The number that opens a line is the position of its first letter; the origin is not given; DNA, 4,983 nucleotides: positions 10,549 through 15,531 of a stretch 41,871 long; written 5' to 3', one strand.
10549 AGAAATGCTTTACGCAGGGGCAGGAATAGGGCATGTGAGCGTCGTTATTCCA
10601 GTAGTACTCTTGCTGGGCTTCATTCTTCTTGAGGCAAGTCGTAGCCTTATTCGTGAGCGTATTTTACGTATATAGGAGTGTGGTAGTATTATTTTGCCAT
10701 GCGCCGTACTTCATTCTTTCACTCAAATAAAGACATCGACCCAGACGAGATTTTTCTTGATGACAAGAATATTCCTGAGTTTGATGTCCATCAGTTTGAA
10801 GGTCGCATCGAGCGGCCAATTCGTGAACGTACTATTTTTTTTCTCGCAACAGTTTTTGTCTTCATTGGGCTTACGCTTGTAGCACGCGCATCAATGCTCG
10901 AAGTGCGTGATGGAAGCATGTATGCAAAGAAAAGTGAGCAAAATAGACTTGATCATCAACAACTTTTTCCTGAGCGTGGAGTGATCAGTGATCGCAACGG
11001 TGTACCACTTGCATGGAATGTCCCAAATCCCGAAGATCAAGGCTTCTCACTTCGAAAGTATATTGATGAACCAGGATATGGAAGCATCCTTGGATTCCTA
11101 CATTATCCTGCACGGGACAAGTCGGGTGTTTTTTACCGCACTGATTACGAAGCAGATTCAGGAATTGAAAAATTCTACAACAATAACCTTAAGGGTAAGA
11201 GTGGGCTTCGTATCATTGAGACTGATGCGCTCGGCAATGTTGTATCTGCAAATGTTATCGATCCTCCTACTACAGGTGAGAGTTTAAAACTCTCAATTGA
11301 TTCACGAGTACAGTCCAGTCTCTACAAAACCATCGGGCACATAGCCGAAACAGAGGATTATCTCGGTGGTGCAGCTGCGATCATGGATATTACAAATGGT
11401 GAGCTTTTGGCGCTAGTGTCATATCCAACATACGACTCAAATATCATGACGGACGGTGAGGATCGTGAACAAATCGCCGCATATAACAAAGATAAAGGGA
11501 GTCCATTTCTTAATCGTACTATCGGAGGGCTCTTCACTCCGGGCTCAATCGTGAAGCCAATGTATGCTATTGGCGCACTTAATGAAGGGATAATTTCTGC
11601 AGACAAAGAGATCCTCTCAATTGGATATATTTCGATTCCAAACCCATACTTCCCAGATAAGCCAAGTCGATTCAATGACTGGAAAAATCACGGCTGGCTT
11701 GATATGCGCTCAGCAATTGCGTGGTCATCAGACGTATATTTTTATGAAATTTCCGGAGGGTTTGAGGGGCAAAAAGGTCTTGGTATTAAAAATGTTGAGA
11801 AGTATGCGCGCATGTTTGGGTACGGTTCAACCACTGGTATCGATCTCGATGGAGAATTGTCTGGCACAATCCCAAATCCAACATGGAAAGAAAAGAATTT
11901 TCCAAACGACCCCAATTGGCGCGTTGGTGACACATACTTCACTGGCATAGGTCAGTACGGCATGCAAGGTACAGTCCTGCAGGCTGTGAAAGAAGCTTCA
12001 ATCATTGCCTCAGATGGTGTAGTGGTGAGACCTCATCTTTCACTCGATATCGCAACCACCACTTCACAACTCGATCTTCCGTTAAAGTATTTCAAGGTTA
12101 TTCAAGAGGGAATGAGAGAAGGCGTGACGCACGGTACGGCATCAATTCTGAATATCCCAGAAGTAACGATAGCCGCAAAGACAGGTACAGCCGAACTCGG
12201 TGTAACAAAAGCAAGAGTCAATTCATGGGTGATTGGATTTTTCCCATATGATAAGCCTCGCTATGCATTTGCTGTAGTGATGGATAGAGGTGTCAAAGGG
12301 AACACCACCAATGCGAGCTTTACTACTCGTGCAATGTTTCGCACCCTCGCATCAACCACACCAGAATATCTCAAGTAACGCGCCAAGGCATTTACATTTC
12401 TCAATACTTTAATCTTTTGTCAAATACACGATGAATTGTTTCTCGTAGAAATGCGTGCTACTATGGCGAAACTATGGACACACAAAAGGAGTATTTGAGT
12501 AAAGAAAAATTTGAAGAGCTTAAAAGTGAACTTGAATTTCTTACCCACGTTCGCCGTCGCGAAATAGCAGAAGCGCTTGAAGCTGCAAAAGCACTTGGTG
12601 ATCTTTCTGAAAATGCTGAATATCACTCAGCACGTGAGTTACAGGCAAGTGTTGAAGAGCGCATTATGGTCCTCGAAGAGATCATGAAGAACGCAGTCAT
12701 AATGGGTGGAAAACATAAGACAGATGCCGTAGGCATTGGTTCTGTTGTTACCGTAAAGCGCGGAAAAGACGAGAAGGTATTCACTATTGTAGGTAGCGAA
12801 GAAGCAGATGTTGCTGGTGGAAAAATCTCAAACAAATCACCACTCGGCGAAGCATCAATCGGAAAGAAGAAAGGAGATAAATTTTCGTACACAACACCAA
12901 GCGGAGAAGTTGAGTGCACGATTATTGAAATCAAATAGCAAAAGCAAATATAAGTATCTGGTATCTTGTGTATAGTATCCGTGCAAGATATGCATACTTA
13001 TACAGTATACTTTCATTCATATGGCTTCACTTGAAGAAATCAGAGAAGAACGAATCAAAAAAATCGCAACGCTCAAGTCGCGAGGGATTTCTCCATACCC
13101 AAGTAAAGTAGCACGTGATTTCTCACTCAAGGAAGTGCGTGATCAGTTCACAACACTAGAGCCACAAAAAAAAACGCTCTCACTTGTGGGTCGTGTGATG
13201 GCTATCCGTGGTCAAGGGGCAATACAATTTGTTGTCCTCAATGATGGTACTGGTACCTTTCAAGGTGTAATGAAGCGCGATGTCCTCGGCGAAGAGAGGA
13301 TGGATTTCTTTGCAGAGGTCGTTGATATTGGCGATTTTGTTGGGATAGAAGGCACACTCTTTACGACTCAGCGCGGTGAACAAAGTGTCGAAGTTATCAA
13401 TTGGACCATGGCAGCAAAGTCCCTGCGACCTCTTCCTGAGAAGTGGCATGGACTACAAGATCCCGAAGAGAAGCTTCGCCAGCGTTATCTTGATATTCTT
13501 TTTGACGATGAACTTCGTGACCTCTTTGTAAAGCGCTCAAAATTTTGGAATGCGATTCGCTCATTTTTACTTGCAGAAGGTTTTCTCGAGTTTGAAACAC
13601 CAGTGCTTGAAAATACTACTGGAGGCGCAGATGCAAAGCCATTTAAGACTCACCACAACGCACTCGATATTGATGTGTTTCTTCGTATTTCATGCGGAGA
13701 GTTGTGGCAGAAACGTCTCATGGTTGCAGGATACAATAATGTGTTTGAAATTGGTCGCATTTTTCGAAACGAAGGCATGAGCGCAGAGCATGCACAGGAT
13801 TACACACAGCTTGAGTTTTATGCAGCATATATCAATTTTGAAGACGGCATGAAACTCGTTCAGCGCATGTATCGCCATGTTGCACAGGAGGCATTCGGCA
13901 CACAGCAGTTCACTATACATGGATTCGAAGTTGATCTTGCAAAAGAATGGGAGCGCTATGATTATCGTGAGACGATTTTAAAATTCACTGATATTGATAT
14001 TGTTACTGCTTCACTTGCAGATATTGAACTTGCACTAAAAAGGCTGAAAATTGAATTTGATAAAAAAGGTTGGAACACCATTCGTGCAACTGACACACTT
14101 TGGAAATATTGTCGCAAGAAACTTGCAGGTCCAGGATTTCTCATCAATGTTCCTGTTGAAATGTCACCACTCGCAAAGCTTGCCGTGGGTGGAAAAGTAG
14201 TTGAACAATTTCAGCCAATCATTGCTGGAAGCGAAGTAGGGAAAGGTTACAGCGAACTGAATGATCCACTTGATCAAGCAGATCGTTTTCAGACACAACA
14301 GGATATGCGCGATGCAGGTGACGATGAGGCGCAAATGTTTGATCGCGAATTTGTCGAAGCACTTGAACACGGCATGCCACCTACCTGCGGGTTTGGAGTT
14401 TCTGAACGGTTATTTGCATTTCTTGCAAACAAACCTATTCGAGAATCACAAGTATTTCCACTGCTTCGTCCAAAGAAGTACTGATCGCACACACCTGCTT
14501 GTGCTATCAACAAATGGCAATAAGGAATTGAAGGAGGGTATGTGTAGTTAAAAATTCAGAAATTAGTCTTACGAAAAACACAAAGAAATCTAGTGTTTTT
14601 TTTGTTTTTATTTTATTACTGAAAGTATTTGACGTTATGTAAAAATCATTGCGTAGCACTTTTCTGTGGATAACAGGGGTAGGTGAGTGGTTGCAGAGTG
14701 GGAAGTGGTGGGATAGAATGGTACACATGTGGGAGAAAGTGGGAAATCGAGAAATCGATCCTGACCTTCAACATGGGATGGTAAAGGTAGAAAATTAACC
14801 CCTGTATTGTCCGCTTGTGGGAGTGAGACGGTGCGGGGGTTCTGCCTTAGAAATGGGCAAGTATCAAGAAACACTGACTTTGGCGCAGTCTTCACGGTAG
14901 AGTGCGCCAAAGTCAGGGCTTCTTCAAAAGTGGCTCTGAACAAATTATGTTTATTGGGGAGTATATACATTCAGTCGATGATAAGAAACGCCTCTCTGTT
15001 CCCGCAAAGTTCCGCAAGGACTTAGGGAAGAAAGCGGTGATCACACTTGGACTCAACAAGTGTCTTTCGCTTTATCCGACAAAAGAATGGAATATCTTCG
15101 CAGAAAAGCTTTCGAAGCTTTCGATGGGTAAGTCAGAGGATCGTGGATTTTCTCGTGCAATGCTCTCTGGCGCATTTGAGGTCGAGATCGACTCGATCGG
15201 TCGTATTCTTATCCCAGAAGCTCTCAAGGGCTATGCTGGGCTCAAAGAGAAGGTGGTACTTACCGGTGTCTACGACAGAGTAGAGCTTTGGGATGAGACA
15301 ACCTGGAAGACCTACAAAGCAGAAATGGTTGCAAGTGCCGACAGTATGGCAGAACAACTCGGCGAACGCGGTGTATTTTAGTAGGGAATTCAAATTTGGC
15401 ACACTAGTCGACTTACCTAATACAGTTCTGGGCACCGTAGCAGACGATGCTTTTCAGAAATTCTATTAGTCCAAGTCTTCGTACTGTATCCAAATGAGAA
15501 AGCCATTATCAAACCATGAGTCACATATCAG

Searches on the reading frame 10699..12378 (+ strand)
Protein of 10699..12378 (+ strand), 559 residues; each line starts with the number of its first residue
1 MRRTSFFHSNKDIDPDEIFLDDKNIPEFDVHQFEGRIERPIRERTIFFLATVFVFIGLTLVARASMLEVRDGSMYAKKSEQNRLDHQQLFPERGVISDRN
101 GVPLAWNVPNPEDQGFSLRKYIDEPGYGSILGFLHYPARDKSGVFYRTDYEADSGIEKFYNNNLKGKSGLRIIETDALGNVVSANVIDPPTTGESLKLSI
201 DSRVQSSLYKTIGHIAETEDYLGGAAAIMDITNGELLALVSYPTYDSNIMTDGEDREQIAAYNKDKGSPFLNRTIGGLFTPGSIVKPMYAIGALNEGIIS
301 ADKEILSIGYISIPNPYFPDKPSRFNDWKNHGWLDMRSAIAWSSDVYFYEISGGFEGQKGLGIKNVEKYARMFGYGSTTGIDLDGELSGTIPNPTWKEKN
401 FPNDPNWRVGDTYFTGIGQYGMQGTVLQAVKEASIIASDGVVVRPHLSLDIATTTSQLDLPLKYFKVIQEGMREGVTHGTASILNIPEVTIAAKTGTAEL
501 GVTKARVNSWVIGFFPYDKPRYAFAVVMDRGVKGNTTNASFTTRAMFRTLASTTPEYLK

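Call 36: search_protein_families(library=ncbifam, proteins=[window:10699-12378:+])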
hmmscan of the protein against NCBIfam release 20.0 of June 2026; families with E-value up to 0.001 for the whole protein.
window:10699-12378:+ (559 aa): 16 families
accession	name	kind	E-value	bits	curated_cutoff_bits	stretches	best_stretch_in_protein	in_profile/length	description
TIGR03423.1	pbp2_mrdA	equivalog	7.9e-110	368.1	455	2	119-549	146-589/593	penicillin-binding protein 2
NF008061.0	PRK10795.1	equivalog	5.9e-59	200.2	962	2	153-536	208-600/634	peptidoglycan DD-transpeptidase MrdA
TIGR02214.1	spoVD_pbp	equivalog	1.1e-40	139.6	688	2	148-532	163-533/636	stage V sporulation protein D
NF051842.1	PBP4_5_Efaec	equivalog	3.8e-32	111.5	700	1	153-538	292-654/668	penicillin-binding protein PBP4(5)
NF011685.0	PRK15105.1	subfamily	1.9e-29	102.7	737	1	149-534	185-538/588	peptidoglycan glycosyltransferase FtsI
NF053573.1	PBP2_PenA_Neis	exception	3e-26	92.1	1105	1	147-532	183-539/572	peptidoglycan D,D-transpeptidase PBP2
NF033378.1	MECD_PBP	exception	4.2e-25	88.1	1450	1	153-519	282-631/678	PBP2a family beta-lactam-resistant peptidoglycan transpeptidase MecD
NF038278.1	strep_PBP2B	exception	5e-22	78.1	975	1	154-546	265-670/678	penicillin-binding protein PBP2B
NF000406.1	MECB_PBP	exception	3.3e-19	68.7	1450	1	153-520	279-629/674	PBP2a family beta-lactam-resistant peptidoglycan transpeptidase MecB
NF000237.1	MECA_PBP2A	equivalog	9.8e-19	67.1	750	1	154-522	281-625/668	PBP2a family beta-lactam-resistant peptidoglycan transpeptidase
NF000410.1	MECA1_pure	exception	5.3e-18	64.5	1480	1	153-523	279-624/666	PBP2a family beta-lactam-resistant peptidoglycan transpeptidase MecA1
NF000408.1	MECA2_pure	exception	6.5e-17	61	1525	1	153-524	280-627/668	PBP2a family beta-lactam-resistant peptidoglycan transpeptidase MecA2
NF000409.1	MECA_pure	exception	1.7e-16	59.9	1490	1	153-524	280-627/668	PBP2a family beta-lactam-resistant peptidoglycan transpeptidase MecA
NF038271.1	strep_PBP2X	exception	1.5e-14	53.2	1050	1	151-450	212-482/750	penicillin-binding protein PBP2X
NF000407.1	MECC_PBP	exception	3.2e-14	52.1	1500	1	153-524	277-624/665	PBP2a family beta-lactam-resistant peptidoglycan transpeptidase MecC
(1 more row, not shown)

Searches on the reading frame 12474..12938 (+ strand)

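Call 60: search_protein_families(library=pfam, proteins=[window:12474-12938:+], max_evalue=0.01)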
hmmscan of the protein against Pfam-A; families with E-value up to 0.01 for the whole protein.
window:12474-12938:+ (154 aa): 2 families
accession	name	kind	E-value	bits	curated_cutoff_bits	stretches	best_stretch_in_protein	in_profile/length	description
PF01272.25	GreA_GreB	-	2.1e-23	82.5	26.9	1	83-154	3-76/77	Transcription elongation factor, GreA/GreB, C-term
PF03449.20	GreA_GreB_N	-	3.9e-23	81.9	24.5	1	7-76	2-71/71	Transcription elongation factor, N-terminal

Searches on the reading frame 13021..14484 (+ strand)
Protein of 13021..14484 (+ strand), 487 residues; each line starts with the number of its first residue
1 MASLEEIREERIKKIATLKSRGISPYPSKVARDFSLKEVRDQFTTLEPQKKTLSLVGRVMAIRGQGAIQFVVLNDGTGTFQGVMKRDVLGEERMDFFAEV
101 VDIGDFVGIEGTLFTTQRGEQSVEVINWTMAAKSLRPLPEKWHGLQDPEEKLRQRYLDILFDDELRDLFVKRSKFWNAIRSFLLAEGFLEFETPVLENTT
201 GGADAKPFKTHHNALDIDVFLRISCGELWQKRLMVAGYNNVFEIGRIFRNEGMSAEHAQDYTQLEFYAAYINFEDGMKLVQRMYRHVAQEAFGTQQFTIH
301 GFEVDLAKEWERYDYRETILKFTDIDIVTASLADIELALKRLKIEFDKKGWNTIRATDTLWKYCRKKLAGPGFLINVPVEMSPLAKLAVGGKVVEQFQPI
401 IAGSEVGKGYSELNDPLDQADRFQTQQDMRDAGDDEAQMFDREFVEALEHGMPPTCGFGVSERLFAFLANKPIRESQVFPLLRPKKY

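Call 36: search_protein_families(library=ncbifam, proteins=[window:13021-14484:+])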
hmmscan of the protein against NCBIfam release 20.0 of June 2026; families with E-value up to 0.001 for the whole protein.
window:13021-14484:+ (487 aa): 16 families
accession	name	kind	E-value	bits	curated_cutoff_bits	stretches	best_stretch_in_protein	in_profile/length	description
NF001756.1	PRK00484.1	subfamily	2.2e-154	514.8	468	1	6-485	2-488/488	lysine--tRNA ligase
TIGR00499.1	lysS_bact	equivalog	8.7e-133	443.5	427.6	1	4-486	2-496/496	lysine--tRNA ligase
NF002821.0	PRK02983.1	equivalog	4.2e-124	415.8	742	1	6-485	620-1101/1102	bifunctional lysylphosphatidylglycerol synthetase/lysine--tRNA ligase LysX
NF009101.0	PRK12445.1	subfamily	2.7e-110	369.3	1026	1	6-486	18-505/505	lysine--tRNA ligase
TIGR00462.1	genX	equivalog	2.2e-44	152.1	286.9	1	171-470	3-294/304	EF-P lysine aminoacylase EpmA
NF006828.0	PRK09350.1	equivalog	1.2e-36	126.6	264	1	169-475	16-316/325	elongation factor P--(R)-beta-lysine ligase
NF003483.0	PRK05159.1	equivalog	5.3e-32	111.3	353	1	48-480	13-430/438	aspartate--tRNA(Asn) ligase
TIGR00458.1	aspS_nondisc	equivalog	1.5e-29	103.3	368.4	1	51-319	13-284/428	aspartate--tRNA(Asn) ligase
TIGR00459.1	aspS_bact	equivalog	7.4e-29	100.5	373.85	1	50-322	16-281/586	aspartate--tRNA ligase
NF001750.0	PRK00476.1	equivalog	4.4e-27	94.6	443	1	49-322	17-286/590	aspartate--tRNA ligase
NF003037.0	PRK03932.1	equivalog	9.4e-19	67.7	414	1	47-383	13-350/451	asparagine--tRNA ligase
TIGR00457.1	asnS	equivalog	3.4e-18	65.7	342.6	1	48-481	14-448/455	asparagine--tRNA ligase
NF009460.0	PRK12820.1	equivalog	1.5e-16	59.7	1379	1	151-282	156-285/723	bifunctional aspartyl-tRNA synthetase/aspartyl/glutamyl-tRNA amidotransferase subunit C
NF005054.0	PRK06462.1-4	equivalog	8e-07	28.4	309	1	160-322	16-189/318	asparagine synthetase A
NF005052.0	PRK06462.1-1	equivalog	1.9e-05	23.9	368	0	158-292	38-174/353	asparagine synthetase A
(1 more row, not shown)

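Call 37: find_homologous_proteins(query=window:13021-14484:+, max_evalue=1e-100)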
Query window:13021-14484:+ (487 aa): 7895 proteins with E <= 1e-100 among 8000 candidates; the best 120 are listed.
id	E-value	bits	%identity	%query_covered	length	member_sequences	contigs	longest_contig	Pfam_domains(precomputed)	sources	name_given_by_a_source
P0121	0.0e+0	1109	100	100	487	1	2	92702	PF01336.32,PF00152.26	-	-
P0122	0.0e+0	1014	90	100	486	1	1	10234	PF01336.32,PF00152.26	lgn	-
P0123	1.2e-290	982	87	100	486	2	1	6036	PF01336.32,PF00152.26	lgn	-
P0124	7.5e-287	970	86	100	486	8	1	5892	PF01336.32,PF00152.26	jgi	jgi:lysyl-tRNA synthetase class 2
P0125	9.6e-287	969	86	100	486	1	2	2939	PF01336.32,PF00152.26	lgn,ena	-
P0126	2.3e-283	958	85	100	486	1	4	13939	PF01336.32,PF00152.26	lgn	-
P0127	3.8e-283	958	85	100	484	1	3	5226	PF01336.32,PF00152.26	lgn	-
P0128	6.4e-281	950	84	100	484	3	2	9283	PF01336.32,PF00152.26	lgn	-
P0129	5.3e-276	934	83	100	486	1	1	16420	PF01336.32,PF00152.26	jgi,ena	-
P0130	2.7e-275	932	83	100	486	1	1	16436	PF01336.32,PF00152.26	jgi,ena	-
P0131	1.2e-274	930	82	100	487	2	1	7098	PF01336.32,PF00152.26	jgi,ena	-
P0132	1.2e-274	930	83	100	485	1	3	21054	PF01336.32,PF00152.26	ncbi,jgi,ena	-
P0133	2.1e-272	922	82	100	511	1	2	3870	PF01336.32,PF00152.26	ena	-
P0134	7.4e-272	920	82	100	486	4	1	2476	PF01336.32,PF00152.26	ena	-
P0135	5.6e-268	908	80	100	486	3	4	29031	PF01336.32,PF00152.26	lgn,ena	-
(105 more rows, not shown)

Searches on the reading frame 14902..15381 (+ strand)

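Call 60: search_protein_families(library=pfam, proteins=[window:14902-15381:+], max_evalue=0.01)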
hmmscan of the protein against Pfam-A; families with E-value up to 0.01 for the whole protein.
window:14902-15381:+ (159 aa): 1 family
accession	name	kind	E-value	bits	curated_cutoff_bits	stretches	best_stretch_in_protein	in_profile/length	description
PF02381.23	MraZ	-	1.4e-34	118.3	23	2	16-85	1-71/72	MraZ protein, putative antitoxin-like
